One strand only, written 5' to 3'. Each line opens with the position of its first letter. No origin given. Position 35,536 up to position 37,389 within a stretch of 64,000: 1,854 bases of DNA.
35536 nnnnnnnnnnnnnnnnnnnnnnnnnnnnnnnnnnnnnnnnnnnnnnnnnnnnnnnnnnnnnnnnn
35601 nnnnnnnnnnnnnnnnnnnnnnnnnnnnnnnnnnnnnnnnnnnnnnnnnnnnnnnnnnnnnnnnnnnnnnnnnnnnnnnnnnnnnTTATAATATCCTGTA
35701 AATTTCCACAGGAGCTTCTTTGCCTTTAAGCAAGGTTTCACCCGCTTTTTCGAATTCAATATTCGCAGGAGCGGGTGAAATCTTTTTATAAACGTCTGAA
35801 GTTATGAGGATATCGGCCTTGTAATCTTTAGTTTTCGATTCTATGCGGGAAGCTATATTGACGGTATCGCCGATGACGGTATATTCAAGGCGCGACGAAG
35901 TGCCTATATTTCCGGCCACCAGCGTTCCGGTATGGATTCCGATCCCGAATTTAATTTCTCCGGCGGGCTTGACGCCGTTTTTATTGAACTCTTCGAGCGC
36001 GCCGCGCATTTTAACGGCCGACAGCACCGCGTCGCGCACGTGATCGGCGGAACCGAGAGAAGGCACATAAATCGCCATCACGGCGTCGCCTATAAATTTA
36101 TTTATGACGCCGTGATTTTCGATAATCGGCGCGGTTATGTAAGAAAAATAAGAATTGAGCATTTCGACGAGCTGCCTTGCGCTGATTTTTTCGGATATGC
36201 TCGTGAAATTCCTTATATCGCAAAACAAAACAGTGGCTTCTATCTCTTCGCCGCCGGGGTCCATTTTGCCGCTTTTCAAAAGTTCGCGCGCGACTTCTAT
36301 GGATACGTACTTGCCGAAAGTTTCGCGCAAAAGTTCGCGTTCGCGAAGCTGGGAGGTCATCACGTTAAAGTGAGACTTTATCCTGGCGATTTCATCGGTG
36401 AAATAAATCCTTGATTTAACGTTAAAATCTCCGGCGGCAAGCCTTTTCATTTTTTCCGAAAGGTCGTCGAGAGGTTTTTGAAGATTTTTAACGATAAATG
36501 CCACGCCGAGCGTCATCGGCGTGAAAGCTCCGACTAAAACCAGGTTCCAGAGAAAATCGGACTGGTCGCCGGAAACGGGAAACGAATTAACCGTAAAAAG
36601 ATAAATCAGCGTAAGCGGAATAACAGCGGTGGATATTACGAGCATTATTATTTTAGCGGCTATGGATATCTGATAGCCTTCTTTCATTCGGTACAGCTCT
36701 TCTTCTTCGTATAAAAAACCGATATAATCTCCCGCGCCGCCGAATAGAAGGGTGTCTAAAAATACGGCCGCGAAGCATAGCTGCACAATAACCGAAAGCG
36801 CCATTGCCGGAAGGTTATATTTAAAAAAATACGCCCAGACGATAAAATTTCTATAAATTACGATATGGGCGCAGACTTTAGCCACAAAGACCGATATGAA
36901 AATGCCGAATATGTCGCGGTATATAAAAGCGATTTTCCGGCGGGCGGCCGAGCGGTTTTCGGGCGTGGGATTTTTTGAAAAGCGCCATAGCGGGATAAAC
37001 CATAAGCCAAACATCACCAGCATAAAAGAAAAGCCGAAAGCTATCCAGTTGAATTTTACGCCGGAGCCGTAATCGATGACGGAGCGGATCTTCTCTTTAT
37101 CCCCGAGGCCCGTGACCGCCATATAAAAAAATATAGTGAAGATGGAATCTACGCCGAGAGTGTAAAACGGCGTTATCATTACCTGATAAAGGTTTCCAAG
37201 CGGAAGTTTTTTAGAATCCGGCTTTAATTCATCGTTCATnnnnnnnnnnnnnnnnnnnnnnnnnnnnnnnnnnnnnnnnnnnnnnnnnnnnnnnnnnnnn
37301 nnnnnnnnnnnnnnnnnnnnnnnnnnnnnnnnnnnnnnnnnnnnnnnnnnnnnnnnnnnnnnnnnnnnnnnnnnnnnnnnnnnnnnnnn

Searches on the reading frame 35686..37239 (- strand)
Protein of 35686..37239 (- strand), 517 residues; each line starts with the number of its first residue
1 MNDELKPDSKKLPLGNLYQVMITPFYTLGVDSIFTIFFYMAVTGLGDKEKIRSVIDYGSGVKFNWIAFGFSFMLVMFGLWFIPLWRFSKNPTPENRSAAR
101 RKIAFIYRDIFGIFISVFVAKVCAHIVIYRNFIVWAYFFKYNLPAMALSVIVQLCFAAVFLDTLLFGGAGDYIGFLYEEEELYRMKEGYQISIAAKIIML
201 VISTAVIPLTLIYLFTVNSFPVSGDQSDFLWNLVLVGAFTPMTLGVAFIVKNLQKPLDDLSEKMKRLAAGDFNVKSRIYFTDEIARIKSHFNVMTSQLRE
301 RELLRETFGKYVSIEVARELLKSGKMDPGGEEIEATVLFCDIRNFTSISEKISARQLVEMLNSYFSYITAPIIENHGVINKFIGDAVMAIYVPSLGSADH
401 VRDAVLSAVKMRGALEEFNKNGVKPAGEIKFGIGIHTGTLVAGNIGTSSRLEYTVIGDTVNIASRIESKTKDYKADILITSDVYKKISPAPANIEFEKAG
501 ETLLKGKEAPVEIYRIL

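Call 13: search_protein_families(library=pfam, proteins=[window:35686-37239:-])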
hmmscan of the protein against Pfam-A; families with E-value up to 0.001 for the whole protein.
window:35686-37239:- (517 aa): 2 families
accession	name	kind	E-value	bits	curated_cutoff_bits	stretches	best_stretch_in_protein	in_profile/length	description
PF00211.25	Guanylate_cyc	-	1.7e-27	96.6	21.9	1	334-514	8-179/183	Adenylate and Guanylate cyclase catalytic domain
PF00672.30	HAMP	-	1e-09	39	25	1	248-300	1-53/53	HAMP domain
